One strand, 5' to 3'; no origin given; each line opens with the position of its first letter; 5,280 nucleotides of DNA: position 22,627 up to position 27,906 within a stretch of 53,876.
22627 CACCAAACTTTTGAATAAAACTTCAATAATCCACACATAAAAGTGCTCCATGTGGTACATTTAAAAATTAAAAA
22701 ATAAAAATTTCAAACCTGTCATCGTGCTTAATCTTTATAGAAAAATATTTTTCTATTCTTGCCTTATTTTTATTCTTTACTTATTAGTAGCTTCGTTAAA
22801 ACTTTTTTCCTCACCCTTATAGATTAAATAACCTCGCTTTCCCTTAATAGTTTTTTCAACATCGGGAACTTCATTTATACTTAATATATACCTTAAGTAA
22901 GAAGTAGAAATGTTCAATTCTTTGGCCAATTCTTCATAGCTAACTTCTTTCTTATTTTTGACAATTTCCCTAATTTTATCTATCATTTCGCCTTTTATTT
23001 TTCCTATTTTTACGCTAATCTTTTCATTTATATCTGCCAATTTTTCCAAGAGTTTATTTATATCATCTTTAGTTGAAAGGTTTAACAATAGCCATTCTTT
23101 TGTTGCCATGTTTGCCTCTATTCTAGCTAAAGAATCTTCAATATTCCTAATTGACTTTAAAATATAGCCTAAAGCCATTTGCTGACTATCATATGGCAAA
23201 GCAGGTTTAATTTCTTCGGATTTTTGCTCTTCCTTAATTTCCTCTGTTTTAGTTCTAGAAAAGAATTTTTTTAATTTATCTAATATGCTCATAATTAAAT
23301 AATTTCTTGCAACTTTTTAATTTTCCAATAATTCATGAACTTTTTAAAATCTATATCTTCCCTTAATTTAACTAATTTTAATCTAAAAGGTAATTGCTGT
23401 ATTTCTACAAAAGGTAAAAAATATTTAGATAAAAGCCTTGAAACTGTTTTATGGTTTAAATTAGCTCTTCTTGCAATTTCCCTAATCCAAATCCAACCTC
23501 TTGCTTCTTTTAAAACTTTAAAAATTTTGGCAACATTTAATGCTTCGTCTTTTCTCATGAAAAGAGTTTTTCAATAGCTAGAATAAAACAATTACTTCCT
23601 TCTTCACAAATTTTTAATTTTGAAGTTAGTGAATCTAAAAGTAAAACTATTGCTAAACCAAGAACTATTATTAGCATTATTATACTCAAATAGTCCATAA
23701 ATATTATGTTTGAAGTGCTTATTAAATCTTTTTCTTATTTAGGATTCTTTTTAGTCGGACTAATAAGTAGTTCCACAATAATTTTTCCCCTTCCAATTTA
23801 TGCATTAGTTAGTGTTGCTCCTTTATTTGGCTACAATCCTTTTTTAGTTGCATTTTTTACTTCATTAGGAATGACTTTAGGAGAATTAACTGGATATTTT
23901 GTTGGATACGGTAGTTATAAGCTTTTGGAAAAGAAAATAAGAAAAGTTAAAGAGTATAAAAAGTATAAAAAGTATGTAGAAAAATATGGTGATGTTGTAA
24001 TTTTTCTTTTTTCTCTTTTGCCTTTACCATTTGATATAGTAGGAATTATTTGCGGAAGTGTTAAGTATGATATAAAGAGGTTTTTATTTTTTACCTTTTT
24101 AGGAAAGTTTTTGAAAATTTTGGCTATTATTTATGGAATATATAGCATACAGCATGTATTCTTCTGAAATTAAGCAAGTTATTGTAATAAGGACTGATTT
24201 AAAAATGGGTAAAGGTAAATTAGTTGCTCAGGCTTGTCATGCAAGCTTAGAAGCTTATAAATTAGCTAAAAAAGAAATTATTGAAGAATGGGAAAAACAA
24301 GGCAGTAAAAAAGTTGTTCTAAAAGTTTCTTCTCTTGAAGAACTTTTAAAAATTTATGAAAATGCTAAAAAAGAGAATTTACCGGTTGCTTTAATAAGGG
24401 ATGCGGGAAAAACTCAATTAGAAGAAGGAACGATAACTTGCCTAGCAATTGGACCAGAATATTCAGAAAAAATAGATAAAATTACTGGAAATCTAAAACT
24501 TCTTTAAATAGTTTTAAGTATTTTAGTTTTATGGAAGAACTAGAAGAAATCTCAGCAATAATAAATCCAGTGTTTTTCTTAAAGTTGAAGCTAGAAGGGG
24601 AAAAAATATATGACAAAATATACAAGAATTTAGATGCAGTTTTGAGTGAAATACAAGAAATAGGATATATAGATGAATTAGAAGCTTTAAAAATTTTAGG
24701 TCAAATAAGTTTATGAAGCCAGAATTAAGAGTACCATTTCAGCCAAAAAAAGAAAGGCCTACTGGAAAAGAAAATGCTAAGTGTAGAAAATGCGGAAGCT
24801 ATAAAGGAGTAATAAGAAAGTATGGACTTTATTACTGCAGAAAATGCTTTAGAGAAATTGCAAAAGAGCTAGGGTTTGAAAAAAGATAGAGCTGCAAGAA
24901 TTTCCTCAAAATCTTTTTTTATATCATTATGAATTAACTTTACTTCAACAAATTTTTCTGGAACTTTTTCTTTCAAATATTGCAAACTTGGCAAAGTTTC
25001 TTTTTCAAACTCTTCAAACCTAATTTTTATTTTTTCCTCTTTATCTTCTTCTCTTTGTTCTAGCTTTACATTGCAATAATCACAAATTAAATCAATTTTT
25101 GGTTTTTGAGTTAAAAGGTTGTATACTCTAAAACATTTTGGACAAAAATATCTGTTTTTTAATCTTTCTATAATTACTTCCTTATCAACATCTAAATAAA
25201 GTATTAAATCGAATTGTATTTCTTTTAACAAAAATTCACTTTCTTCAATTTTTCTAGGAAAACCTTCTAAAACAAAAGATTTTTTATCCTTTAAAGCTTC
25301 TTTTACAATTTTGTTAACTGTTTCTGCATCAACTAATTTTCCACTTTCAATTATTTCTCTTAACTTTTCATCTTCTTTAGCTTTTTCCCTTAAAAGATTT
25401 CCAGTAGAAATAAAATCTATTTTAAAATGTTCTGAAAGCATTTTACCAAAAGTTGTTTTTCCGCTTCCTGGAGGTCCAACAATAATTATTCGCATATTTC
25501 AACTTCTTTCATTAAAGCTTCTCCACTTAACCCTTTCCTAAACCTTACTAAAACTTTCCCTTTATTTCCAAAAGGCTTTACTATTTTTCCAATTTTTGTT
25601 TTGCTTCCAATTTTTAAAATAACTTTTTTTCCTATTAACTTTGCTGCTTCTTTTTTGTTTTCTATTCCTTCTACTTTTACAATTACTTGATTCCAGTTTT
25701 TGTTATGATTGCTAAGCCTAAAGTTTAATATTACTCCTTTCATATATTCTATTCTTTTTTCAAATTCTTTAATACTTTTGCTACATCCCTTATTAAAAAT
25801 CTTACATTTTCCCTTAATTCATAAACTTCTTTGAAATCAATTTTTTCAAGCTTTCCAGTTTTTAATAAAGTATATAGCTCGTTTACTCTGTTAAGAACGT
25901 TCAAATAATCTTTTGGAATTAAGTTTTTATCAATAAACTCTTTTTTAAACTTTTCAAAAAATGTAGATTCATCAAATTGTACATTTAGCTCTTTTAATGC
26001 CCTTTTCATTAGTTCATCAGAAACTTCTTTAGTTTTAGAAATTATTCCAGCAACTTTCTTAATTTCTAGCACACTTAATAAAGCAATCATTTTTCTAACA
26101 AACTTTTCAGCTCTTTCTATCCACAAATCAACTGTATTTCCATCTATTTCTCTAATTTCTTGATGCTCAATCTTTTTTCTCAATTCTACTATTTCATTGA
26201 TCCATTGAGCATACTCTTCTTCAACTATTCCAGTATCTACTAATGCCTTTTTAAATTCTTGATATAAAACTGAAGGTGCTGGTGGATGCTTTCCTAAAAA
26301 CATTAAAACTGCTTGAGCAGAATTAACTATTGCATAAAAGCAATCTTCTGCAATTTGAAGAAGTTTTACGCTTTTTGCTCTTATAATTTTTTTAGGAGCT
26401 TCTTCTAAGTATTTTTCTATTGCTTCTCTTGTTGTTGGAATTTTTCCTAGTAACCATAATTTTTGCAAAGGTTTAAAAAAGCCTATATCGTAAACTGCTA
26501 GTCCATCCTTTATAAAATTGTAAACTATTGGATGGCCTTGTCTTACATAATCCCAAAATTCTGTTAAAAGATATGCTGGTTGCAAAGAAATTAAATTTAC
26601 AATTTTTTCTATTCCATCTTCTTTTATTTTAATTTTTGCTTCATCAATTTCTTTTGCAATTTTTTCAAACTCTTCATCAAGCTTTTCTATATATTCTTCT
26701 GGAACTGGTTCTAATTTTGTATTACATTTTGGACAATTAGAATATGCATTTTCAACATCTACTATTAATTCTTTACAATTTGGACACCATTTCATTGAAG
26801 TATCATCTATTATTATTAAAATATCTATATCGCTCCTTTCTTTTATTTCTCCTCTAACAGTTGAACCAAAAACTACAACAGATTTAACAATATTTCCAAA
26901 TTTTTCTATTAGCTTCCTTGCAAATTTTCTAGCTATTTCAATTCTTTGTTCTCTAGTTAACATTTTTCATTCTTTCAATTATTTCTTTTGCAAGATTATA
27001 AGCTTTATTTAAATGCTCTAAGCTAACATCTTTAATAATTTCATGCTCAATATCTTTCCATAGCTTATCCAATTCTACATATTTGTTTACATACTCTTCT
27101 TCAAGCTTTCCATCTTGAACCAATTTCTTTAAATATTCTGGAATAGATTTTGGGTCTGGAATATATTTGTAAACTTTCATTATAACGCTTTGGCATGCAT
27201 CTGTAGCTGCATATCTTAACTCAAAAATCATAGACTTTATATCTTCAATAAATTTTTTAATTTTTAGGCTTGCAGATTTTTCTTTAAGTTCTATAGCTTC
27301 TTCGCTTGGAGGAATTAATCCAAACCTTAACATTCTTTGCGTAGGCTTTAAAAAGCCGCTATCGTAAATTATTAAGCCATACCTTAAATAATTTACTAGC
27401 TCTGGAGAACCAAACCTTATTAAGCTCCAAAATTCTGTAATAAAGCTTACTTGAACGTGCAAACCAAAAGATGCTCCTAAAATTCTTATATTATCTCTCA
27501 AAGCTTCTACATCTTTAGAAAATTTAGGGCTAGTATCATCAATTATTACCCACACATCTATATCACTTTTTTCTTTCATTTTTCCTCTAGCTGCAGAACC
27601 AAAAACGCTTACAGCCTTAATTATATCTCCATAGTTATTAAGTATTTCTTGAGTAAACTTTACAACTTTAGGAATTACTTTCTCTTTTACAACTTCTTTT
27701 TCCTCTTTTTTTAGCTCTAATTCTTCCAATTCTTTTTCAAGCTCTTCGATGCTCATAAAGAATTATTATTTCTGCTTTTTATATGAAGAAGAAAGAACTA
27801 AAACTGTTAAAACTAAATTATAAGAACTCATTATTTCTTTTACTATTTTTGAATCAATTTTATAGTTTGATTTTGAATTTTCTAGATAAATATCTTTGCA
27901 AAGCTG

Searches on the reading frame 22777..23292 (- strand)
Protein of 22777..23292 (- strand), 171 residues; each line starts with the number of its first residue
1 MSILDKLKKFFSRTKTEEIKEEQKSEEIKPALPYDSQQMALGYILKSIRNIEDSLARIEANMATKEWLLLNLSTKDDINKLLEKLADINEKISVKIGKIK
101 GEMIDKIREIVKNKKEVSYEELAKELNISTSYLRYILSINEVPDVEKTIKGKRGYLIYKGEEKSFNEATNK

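Call 10: search_protein_families(library=pfam, max_evalue=0.01, proteins=[window:22777-23292:-])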
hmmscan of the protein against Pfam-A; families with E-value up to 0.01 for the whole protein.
window:22777-23292:- (171 aa): 3 families
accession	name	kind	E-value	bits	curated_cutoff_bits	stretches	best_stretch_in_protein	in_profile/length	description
PF08279.18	HTH_11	-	0.00086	19.6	25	1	106-131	4-30/55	HTH domain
PF01381.28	HTH_3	-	0.0057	17.1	23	0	107-136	1-29/55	Helix-turn-helix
PF14523.12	Syntaxin_2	-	0.0097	16.3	26.5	1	49-127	3-84/134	Syntaxin-like protein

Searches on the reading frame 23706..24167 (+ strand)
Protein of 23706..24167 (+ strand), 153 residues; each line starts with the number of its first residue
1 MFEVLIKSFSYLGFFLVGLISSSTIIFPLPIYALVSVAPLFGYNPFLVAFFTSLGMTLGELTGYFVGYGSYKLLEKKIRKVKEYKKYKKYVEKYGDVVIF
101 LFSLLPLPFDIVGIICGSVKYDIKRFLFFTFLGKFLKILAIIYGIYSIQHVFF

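Call 10: search_protein_families(library=pfam, max_evalue=0.01, proteins=[window:23706-24167:+])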
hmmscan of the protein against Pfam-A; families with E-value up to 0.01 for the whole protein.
window:23706-24167:+ (153 aa): 1 family
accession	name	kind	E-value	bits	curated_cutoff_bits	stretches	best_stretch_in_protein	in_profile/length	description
PF09335.16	VTT_dom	-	2e-20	73.9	33.9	1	36-146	7-122/123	VTT domain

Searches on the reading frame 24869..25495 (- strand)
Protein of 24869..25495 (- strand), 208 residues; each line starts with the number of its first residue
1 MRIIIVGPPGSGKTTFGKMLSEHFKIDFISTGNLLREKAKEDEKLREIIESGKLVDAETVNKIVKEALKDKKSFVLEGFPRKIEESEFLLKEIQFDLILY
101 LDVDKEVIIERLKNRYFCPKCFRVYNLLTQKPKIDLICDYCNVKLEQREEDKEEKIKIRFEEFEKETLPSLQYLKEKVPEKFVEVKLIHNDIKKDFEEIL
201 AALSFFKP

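Call 10: search_protein_families(library=pfam, max_evalue=0.01, proteins=[window:24869-25495:-])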
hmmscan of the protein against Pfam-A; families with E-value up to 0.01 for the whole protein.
window:24869-25495:- (208 aa): 18 families
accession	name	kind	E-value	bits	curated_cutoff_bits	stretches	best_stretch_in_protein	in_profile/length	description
PF00406.28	ADK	-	5.5e-32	111.4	26.8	1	5-177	1-149/151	Adenylate kinase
PF13207.12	AAA_17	-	1.1e-22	81.2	27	1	6-114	1-121/136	AAA domain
PF13238.12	AAA_18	-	1.7e-11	45.1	29.4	1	3-115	1-111/128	AAA domain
PF05191.20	ADK_lid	-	3.6e-09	36.8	26.6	1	115-149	1-35/36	Adenylate kinase, active site lid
PF01202.28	SKI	-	1.8e-08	35.1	22.1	1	9-115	1-105/159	Shikimate kinase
PF13671.12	AAA_33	-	2.9e-08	34.6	27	1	3-116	2-119/143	AAA domain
PF01712.25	dNK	-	7.9e-06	26.2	27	0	66-115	93-143/203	Deoxynucleoside kinase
PF13189.12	Cytidylate_kin2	-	4.5e-05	24.1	28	1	4-101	3-89/176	Cytidylate kinase-like family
PF02224.24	Cytidylate_kin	-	0.00011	22.5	26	1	3-39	1-37/211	Cytidylate kinase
PF00004.35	AAA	-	0.00013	22.8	21.2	1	3-50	1-51/131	ATPase family associated with various cellular activities (AAA)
PF13521.12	AAA_28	-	0.00032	21.4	27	1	2-29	1-28/164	AAA domain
PF20720.3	nSTAND3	-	0.00052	20.2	27.2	1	3-24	20-41/155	Novel STAND NTPase 3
PF13479.12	AAA_24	-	0.00059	20.2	27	1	2-28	4-30/195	AAA domain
PF07728.20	AAA_5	-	0.0019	18.6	22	1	3-80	2-76/139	AAA domain (dynein-related subfamily)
PF00005.33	ABC_tran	-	0.0037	18.3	25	1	3-35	14-43/137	ABC transporter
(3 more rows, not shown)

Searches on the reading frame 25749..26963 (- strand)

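Call 8: search_protein_families(library=pfam, max_evalue=0.001, proteins=[window:25749-26963:-])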
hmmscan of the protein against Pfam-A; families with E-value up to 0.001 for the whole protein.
window:25749-26963:- (404 aa): 3 families
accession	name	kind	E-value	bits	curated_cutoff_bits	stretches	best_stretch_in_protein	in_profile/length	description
PF01909.29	NTP_transf_2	-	4.7e-11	43.4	21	1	12-111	2-91/93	Nucleotidyltransferase domain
PF18765.7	Polbeta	-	4.6e-07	30.3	26.9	1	25-61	12-43/93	Polymerase beta, Nucleotidyltransferase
PF22600.2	MTPAP-like_central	-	0.00017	22.2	27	1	5-69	20-71/139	Poly(A) RNA polymerase, mitochondrial-like, central palm domain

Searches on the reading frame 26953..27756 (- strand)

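Call 8: search_protein_families(library=pfam, max_evalue=0.001, proteins=[window:26953-27756:-])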
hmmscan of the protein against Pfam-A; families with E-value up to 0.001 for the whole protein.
window:26953-27756:- (267 aa): 3 families
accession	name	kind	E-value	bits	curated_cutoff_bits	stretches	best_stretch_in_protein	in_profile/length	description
PF01909.29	NTP_transf_2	-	6.3e-10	39.7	21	1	37-111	7-79/93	Nucleotidyltransferase domain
PF18765.7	Polbeta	-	2.6e-09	37.6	26.9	1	36-84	4-50/93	Polymerase beta, Nucleotidyltransferase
PF22600.2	MTPAP-like_central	-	3.6e-05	24.3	27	1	6-82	5-73/139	Poly(A) RNA polymerase, mitochondrial-like, central palm domain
